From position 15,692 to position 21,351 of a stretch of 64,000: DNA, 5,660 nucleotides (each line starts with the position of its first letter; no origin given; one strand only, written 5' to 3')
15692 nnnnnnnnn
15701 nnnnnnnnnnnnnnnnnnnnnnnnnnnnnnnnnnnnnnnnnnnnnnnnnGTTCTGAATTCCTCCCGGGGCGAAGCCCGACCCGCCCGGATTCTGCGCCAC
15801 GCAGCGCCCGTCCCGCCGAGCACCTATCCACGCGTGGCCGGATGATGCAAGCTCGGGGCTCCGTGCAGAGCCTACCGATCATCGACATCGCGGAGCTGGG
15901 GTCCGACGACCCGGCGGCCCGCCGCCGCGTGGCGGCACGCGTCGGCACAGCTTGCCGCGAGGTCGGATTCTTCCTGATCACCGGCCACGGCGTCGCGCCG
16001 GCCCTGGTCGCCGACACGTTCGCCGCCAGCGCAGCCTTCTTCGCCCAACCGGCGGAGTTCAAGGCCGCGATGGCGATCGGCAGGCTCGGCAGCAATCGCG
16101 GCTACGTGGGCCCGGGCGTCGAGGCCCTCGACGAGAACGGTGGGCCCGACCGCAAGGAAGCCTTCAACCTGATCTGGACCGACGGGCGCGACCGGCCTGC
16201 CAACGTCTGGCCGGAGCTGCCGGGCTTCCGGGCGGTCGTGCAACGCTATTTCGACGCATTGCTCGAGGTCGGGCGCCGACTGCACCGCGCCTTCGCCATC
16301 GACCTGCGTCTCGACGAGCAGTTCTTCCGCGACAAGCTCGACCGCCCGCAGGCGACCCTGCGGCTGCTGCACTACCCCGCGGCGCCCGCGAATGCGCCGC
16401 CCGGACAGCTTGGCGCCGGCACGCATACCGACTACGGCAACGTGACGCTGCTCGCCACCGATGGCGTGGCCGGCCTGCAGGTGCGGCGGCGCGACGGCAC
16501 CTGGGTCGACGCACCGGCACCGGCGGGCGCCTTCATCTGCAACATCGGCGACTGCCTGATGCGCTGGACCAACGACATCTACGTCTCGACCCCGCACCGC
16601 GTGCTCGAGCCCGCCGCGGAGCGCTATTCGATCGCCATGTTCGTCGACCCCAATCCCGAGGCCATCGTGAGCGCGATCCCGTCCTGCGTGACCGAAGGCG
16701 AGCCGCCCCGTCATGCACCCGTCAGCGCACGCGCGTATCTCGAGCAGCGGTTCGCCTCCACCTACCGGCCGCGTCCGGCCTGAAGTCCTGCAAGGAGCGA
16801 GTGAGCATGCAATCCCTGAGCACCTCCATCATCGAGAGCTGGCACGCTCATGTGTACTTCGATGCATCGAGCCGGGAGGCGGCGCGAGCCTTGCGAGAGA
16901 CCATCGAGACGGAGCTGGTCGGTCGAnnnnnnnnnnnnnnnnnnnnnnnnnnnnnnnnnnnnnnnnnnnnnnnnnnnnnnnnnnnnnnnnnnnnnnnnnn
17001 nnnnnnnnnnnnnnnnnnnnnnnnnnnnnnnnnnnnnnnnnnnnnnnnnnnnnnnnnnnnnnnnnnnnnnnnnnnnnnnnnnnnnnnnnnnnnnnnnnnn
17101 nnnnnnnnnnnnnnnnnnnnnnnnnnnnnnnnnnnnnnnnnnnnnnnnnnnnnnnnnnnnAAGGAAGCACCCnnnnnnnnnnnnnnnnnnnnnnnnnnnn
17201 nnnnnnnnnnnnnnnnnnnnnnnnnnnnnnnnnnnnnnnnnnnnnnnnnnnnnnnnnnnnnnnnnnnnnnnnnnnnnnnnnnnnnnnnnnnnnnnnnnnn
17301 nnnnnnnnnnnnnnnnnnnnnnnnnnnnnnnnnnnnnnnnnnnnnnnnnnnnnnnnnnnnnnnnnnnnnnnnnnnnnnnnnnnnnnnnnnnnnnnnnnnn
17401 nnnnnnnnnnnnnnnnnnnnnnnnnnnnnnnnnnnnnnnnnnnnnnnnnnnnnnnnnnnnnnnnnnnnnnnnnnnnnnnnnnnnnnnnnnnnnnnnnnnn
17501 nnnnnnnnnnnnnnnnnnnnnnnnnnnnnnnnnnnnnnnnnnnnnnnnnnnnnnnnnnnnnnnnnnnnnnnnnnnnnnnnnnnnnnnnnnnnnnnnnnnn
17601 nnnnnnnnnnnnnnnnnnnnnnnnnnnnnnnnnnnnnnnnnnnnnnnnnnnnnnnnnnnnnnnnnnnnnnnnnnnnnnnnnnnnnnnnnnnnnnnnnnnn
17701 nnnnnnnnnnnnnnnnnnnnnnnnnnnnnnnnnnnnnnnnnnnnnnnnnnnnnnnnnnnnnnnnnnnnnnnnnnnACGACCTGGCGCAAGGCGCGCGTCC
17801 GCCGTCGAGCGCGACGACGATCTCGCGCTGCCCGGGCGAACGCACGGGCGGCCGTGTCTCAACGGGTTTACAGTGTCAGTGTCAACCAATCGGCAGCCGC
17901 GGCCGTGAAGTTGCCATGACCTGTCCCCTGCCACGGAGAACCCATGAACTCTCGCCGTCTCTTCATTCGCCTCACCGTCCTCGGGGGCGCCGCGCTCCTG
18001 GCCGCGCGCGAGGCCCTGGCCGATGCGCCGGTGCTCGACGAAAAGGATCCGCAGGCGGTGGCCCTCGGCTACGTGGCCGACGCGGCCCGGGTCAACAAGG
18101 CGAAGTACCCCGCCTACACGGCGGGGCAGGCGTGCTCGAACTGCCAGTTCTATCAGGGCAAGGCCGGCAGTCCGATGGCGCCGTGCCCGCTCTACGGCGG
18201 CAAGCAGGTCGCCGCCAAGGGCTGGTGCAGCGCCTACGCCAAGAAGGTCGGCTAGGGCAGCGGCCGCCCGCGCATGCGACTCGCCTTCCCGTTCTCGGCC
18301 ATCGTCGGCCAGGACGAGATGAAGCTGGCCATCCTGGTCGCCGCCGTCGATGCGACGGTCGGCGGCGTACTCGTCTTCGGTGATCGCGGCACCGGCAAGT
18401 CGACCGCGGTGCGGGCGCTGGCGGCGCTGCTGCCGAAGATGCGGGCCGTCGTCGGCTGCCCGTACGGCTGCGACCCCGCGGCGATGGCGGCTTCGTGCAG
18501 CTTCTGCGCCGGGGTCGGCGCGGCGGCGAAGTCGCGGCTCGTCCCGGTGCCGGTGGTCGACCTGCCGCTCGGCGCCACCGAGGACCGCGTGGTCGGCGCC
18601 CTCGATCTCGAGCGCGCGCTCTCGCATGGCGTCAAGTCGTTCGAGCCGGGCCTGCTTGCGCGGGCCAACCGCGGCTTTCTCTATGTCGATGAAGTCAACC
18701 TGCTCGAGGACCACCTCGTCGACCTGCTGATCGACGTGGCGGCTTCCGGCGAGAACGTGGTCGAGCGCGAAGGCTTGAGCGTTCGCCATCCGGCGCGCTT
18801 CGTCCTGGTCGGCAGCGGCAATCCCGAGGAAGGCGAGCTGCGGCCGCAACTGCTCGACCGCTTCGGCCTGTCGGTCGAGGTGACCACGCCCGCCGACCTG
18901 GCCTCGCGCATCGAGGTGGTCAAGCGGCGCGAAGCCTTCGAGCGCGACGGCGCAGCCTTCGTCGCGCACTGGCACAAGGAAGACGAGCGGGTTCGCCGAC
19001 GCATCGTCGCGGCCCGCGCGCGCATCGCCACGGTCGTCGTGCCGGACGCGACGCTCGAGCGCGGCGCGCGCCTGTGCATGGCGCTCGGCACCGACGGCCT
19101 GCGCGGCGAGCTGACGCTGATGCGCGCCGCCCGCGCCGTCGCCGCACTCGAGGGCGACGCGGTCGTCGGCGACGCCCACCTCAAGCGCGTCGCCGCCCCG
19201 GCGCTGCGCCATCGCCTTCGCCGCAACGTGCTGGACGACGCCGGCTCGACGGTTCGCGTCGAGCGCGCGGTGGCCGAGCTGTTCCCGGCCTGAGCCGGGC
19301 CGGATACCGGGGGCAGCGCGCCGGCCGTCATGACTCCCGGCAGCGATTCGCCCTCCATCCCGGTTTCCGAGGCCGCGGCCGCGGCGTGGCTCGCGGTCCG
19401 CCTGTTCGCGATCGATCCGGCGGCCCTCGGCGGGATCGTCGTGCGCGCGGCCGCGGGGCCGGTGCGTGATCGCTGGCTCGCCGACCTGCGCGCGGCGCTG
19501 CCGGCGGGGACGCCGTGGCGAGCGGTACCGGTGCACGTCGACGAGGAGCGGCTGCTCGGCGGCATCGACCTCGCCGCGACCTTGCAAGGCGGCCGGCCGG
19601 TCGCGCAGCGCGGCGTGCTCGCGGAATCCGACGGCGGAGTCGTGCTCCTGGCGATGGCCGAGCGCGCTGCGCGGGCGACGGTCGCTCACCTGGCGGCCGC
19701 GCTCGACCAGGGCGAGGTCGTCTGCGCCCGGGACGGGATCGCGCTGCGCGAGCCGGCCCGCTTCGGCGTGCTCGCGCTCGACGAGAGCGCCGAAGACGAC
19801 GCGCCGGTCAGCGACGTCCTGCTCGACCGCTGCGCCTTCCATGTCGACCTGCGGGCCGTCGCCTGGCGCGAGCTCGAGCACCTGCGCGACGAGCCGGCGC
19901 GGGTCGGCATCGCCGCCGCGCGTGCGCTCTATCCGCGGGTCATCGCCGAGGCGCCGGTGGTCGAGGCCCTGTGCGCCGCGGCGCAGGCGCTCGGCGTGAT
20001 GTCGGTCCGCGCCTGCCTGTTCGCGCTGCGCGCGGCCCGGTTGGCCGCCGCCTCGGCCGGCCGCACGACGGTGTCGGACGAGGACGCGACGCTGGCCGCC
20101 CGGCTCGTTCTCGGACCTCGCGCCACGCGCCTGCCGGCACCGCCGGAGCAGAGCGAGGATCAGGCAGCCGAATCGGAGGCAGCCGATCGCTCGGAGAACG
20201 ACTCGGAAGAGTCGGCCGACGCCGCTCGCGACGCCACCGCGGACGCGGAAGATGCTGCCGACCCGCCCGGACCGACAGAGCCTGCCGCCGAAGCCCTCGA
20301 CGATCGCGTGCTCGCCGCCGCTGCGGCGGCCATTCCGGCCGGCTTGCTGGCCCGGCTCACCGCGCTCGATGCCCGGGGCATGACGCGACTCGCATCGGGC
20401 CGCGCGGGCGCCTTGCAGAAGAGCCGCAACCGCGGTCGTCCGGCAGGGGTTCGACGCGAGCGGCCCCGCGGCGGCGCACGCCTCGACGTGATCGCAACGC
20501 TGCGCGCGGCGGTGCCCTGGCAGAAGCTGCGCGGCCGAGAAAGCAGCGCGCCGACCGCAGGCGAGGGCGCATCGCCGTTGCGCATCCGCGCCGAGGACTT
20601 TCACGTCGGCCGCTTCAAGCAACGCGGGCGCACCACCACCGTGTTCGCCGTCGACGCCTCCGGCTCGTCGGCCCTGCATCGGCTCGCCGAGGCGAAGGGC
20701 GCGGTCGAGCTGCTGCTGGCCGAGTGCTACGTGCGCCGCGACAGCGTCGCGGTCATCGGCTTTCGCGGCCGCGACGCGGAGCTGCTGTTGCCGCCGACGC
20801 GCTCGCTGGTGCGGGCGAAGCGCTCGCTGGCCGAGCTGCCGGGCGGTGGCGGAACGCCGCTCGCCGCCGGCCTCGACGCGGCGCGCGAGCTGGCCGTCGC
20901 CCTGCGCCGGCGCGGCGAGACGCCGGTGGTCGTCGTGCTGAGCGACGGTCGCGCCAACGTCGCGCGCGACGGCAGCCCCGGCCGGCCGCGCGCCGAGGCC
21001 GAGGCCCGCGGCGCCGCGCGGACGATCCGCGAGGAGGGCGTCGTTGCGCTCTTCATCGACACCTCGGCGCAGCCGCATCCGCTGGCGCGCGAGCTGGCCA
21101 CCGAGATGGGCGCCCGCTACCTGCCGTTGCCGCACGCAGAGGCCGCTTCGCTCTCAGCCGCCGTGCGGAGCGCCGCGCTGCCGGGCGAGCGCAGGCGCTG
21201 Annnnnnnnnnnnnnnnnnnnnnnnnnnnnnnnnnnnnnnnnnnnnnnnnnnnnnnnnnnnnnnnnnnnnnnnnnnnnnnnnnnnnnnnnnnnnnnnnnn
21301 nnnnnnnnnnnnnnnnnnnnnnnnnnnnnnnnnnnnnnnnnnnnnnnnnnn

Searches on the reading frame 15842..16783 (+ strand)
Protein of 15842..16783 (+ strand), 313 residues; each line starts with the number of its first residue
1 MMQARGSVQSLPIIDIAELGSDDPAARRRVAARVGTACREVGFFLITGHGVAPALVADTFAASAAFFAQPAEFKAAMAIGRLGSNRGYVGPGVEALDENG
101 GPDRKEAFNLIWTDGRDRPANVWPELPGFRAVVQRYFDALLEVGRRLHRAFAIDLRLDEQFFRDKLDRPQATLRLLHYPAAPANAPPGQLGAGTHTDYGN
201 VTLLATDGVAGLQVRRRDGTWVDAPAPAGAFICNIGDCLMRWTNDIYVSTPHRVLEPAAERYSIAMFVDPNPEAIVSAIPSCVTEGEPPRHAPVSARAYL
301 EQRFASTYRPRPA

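Call 14: search_protein_families(library=ncbifam, proteins=[window:15842-16783:+], max_evalue=0.00001)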
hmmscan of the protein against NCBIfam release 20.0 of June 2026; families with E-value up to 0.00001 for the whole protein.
window:15842-16783:+ (313 aa): 0 families

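Call 15: search_protein_families(library=ncbifam, proteins=[window:15842-16783:+], max_evalue=1e-8)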
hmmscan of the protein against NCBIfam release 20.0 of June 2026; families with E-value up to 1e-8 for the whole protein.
window:15842-16783:+ (313 aa): 0 families

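Call 24: search_protein_families(library=pfam, proteins=[window:15842-16783:+], max_evalue=0.001)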
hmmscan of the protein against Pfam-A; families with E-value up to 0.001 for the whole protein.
window:15842-16783:+ (313 aa): 2 families
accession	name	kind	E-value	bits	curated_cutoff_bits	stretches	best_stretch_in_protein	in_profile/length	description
PF14226.12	DIOX_N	-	5.7e-25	88.7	27.3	1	11-125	1-116/117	non-haem dioxygenase in morphine synthesis N-terminal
PF03171.26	2OG-FeII_Oxy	-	8.2e-21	74.7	23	1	172-270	4-101/101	2OG-Fe(II) oxygenase superfamily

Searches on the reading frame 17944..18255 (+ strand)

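Call 15: search_protein_families(library=ncbifam, proteins=[window:17944-18255:+], max_evalue=1e-8)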
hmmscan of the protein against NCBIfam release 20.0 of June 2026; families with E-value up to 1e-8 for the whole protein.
window:17944-18255:+ (103 aa): 0 families

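Call 24: search_protein_families(library=pfam, proteins=[window:17944-18255:+], max_evalue=0.001)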
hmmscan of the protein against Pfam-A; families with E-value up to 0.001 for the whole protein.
window:17944-18255:+ (103 aa): 1 family
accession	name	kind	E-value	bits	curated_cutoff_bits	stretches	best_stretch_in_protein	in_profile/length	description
PF01355.22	HIPIP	-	3.2e-25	88.6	22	1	34-99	1-66/66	High potential iron-sulfur protein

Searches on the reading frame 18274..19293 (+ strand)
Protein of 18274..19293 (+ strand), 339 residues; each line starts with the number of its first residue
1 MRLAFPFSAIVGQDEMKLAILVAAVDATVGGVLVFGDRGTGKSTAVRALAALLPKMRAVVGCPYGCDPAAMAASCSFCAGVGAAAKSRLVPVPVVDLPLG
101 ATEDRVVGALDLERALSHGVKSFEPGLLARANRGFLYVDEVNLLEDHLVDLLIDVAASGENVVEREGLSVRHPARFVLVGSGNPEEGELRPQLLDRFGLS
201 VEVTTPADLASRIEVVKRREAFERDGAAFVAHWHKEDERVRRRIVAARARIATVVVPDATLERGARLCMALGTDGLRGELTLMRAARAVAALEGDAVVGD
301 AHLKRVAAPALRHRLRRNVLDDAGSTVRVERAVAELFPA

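Call 15: search_protein_families(library=ncbifam, proteins=[window:18274-19293:+], max_evalue=1e-8)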
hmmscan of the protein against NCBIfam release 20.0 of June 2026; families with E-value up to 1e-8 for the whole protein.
window:18274-19293:+ (339 aa): 5 families
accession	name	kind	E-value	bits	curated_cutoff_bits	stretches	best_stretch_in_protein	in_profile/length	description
TIGR02030.1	BchI-ChlI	equivalog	1.3e-151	504.5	466.95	1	5-337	1-336/337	magnesium chelatase ATPase subunit I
TIGR02442.1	Cob-chelat-sub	hypoth_equivalog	6.8e-132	441.1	779.45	1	5-323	1-318/641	putative cobaltochelatase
TIGR02031.1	BchD-ChlD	equivalog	9.2e-65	219.5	499.55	1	14-316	1-272/608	magnesium chelatase ATPase subunit D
NF009943.0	PRK13406.1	equivalog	1.1e-20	73.7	571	1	92-315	53-255/585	magnesium chelatase subunit D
TIGR00368.1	TIGR00368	hypoth_equivalog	3.5e-09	35.8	362.4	0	119-184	282-347/499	YifB family Mg chelatase-like AAA ATPase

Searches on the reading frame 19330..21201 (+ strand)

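Call 15: search_protein_families(library=ncbifam, proteins=[window:19330-21201:+], max_evalue=1e-8)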
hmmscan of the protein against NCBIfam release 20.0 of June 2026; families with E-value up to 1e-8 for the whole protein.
window:19330-21201:+ (623 aa): 4 families
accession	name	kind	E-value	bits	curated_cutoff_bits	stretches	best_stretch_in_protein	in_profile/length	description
NF009943.0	PRK13406.1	equivalog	7e-220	731.5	571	1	17-615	9-582/585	magnesium chelatase subunit D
TIGR02031.1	BchD-ChlD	equivalog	3.2e-139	465.4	499.55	1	20-609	4-608/608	magnesium chelatase ATPase subunit D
TIGR02442.1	Cob-chelat-sub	hypoth_equivalog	5.6e-84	282.8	779.45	2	191-600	236-640/641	putative cobaltochelatase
TIGR02030.1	BchI-ChlI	equivalog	1.3e-11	44.3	466.95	0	64-178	94-206/337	magnesium chelatase ATPase subunit I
